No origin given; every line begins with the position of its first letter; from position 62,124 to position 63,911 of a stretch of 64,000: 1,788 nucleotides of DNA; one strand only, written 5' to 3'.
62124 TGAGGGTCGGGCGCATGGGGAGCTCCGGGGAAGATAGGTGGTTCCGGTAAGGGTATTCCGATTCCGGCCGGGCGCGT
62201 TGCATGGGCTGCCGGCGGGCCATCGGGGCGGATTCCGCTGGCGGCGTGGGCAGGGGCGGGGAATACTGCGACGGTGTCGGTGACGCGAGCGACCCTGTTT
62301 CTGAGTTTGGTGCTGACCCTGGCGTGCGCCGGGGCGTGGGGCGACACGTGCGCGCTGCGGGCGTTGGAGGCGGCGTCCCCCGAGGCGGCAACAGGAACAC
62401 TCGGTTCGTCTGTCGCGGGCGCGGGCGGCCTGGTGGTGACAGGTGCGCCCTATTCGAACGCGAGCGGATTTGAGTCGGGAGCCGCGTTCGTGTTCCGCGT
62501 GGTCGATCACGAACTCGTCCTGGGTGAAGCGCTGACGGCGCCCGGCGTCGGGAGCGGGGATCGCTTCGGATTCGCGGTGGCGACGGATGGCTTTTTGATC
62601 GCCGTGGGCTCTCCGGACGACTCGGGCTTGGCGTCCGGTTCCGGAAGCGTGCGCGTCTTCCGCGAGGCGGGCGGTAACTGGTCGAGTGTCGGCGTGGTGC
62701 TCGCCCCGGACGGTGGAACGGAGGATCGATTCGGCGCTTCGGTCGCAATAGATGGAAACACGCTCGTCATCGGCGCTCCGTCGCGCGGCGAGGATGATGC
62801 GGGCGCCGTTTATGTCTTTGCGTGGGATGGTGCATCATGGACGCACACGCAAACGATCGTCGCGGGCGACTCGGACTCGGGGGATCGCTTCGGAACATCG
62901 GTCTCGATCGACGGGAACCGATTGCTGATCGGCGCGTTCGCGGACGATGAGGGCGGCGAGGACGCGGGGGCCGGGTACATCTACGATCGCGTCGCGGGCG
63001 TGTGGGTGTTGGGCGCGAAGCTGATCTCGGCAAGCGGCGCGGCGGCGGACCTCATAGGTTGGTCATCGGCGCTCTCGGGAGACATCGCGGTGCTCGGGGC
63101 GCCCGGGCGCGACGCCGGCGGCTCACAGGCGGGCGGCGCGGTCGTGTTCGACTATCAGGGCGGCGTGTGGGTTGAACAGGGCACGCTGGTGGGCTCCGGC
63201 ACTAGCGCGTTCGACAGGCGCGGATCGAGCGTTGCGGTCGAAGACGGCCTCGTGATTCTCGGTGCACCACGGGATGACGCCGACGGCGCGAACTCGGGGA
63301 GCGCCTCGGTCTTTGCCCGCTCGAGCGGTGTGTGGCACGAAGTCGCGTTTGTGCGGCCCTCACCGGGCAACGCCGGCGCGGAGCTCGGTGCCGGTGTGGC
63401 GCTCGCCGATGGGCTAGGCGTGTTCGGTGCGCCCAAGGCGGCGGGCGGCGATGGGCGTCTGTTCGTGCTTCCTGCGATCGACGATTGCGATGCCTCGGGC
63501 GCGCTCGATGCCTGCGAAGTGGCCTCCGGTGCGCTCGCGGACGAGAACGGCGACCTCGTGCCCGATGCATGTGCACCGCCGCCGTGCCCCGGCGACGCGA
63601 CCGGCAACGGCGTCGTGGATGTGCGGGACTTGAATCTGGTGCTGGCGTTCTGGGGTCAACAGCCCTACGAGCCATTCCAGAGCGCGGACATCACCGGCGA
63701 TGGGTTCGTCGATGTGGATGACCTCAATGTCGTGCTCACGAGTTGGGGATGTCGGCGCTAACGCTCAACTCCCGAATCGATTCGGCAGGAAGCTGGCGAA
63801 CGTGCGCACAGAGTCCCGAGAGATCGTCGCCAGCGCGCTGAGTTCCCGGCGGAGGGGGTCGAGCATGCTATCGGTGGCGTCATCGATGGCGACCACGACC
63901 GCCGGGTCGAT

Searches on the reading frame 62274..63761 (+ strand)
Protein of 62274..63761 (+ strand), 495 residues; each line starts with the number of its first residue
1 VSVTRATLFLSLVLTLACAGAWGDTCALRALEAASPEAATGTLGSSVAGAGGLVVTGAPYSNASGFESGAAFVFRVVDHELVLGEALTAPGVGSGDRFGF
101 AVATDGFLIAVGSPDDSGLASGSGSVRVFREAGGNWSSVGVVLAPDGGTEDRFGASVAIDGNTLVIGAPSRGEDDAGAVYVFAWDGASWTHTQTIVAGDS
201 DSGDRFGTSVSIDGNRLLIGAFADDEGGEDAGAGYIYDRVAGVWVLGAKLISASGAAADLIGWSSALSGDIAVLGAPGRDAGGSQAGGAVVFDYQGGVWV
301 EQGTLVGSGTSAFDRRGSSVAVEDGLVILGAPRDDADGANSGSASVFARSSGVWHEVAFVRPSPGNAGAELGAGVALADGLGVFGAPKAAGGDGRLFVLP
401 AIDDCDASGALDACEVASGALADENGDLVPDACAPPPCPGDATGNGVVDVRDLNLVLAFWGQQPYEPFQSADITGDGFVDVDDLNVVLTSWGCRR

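Call 65: search_protein_families(library=pfam, proteins=[window:62274-63761:+], max_evalue=0.001)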
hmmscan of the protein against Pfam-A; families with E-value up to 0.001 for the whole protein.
window:62274-63761:+ (495 aa): 2 families
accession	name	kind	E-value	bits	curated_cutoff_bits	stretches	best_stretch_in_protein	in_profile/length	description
PF14312.12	FG-GAP_2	-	4.3e-58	193.7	23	5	189-237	1-49/49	FG-GAP repeat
PF00404.24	Dockerin_1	-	0.00034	21.2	22.9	1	439-487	1-52/57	Dockerin type I domain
